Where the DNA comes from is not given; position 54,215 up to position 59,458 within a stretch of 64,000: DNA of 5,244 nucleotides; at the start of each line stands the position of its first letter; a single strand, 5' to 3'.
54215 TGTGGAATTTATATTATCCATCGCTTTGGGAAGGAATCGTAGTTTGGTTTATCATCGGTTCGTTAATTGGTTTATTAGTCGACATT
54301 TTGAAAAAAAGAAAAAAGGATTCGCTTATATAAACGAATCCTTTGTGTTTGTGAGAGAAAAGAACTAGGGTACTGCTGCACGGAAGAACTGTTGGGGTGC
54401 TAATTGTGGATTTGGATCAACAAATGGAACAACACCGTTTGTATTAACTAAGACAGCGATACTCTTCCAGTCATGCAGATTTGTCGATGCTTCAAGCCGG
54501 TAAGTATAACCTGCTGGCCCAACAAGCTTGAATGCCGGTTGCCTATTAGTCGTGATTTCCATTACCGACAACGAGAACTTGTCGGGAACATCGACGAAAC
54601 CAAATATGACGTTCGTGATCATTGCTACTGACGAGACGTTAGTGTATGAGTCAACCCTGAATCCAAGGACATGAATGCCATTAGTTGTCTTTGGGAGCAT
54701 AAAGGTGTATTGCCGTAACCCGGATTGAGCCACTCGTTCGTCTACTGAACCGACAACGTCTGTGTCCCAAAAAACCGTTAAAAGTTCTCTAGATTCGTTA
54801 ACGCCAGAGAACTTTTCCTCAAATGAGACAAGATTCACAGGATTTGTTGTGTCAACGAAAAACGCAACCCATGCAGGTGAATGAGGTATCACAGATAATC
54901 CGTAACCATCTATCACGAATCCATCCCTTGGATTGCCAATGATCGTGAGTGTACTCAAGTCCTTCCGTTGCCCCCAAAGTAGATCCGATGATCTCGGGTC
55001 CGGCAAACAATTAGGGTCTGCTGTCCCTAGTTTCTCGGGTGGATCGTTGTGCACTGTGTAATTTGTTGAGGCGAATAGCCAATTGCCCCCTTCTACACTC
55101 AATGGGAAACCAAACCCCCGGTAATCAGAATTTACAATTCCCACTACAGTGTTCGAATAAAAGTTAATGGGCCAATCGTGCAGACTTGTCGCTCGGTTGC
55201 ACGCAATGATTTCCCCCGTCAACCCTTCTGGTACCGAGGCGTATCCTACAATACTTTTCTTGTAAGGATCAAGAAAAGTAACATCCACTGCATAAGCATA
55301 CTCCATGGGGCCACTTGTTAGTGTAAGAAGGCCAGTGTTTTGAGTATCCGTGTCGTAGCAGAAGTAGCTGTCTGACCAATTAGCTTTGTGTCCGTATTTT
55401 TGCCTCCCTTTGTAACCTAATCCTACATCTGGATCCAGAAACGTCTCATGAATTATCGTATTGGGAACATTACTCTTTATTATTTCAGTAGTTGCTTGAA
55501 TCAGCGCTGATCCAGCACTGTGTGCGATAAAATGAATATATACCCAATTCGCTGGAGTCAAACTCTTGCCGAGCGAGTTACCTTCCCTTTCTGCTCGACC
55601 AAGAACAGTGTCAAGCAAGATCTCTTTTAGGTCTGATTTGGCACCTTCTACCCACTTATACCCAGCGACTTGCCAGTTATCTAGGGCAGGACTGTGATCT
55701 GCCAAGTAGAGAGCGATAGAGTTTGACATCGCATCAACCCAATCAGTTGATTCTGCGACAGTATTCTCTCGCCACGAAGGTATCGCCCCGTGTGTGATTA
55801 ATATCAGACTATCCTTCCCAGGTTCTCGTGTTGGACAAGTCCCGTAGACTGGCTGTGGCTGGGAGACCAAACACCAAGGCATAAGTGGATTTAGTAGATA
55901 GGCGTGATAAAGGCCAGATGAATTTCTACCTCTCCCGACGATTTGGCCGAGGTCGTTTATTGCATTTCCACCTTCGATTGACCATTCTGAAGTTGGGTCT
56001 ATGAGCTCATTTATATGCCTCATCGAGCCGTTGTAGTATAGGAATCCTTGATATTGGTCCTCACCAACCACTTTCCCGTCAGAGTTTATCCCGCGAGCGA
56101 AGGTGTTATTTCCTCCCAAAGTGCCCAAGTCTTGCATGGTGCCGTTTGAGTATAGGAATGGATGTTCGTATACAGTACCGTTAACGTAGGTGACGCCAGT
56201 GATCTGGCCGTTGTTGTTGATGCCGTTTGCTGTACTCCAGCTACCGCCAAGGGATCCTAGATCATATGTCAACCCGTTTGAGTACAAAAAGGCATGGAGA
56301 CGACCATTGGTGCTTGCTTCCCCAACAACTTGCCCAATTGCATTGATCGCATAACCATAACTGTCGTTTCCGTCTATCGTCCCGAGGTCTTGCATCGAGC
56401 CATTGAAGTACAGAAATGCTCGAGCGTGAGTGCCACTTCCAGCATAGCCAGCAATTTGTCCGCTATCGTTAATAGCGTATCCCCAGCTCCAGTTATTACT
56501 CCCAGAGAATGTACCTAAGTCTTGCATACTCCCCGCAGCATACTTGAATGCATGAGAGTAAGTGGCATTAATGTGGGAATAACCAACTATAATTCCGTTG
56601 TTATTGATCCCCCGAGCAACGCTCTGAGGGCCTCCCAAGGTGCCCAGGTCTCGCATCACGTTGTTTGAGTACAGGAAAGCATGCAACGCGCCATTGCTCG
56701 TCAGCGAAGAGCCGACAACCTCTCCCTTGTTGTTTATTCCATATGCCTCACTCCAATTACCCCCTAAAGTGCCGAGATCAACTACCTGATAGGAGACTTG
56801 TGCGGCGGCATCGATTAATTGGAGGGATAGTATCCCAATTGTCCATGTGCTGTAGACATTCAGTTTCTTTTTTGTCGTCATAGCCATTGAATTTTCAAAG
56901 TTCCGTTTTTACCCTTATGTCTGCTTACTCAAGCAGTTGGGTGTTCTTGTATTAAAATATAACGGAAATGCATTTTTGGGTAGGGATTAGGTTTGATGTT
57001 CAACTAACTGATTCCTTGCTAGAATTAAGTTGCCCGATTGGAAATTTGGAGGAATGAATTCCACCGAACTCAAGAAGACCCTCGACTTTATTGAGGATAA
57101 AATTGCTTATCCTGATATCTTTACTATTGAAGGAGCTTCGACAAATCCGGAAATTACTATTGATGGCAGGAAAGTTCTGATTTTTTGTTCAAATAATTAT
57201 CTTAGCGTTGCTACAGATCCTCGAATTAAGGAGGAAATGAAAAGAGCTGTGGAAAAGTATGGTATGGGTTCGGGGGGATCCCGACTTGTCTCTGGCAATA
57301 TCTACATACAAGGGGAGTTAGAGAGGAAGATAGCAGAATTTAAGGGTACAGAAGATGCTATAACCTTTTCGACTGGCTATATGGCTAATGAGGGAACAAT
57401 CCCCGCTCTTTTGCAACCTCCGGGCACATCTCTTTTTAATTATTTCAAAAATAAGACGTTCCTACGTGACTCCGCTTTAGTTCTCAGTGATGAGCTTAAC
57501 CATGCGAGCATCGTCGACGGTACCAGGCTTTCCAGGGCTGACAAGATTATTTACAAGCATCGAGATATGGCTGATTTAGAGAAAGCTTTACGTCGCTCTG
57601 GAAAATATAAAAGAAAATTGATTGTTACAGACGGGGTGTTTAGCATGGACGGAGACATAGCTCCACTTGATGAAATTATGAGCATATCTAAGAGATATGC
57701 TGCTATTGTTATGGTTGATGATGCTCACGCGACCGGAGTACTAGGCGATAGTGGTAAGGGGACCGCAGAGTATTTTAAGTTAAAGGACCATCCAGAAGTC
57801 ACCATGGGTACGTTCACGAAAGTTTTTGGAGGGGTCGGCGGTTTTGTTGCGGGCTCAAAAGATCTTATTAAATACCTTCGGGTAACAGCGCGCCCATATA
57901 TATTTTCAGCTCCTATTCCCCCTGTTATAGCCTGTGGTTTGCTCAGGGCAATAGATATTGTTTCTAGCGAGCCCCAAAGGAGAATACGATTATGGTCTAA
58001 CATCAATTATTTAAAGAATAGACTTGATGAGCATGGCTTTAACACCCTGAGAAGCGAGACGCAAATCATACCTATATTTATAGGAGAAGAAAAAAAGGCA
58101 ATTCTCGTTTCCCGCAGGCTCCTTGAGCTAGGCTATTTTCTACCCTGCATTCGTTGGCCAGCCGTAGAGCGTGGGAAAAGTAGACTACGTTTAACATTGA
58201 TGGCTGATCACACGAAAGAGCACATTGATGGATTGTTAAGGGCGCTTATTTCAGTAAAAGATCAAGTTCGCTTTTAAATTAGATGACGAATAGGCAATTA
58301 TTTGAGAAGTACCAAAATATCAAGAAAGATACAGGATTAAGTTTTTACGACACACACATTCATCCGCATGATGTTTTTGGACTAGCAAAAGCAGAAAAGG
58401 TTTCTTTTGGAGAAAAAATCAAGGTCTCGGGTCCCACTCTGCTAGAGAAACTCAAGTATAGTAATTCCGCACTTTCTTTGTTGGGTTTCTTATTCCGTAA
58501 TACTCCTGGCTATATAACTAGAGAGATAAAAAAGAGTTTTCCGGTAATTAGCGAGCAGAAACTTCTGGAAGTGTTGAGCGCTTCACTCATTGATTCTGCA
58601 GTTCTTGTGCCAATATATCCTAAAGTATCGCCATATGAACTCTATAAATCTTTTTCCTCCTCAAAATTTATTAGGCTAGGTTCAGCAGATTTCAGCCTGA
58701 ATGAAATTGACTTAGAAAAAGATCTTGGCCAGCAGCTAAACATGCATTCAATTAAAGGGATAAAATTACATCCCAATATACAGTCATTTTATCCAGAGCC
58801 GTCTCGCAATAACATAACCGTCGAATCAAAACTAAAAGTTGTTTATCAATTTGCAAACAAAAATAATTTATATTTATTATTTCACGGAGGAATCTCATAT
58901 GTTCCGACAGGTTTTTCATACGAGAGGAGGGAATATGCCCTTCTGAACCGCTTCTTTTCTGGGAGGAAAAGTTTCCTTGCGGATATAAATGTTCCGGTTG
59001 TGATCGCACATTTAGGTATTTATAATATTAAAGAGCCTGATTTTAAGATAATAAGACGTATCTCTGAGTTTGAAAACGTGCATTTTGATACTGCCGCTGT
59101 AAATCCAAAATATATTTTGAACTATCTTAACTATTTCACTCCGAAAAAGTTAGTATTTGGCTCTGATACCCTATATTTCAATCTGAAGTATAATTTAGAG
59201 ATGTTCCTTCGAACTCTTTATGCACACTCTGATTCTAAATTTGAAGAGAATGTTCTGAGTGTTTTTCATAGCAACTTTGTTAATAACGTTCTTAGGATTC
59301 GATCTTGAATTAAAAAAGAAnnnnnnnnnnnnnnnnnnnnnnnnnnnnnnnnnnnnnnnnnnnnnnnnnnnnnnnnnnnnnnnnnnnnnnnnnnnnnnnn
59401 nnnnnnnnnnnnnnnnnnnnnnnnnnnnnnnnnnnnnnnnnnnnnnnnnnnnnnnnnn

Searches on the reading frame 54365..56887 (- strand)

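Call 43: search_protein_families(library=pfam, proteins=[window:54365-56887:-], max_evalue=0.00001)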
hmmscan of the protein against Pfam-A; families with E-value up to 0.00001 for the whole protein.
window:54365-56887:- (840 aa): 1 family
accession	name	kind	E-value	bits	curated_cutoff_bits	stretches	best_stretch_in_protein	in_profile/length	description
PF11949.14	DUF3466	-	9.2e-06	24.9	25.1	0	89-202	320-467/609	Protein of unknown function (DUF3466)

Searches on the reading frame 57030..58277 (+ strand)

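Call 43: search_protein_families(library=pfam, proteins=[window:57030-58277:+], max_evalue=0.00001)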
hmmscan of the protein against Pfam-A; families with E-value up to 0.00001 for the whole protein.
window:57030-58277:+ (415 aa): 2 families
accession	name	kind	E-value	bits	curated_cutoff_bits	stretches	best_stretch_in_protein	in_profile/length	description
PF00155.27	Aminotran_1_2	-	4.3e-57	194.4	19.7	1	48-406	2-361/361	Aminotransferase class I and II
PF01212.27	Beta_elim_lyase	-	2.1e-08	34.3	27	1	96-283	36-219/288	Beta-eliminating lyase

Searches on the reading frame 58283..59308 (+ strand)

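Call 43: search_protein_families(library=pfam, proteins=[window:58283-59308:+], max_evalue=0.00001)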
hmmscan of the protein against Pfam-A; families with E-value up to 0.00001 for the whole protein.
window:58283-59308:+ (341 aa): 1 family
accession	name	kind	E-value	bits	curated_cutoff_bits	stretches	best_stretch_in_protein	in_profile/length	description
PF04909.20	Amidohydro_2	-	6.1e-07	29.9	26.4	1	156-309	106-260/289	Amidohydrolase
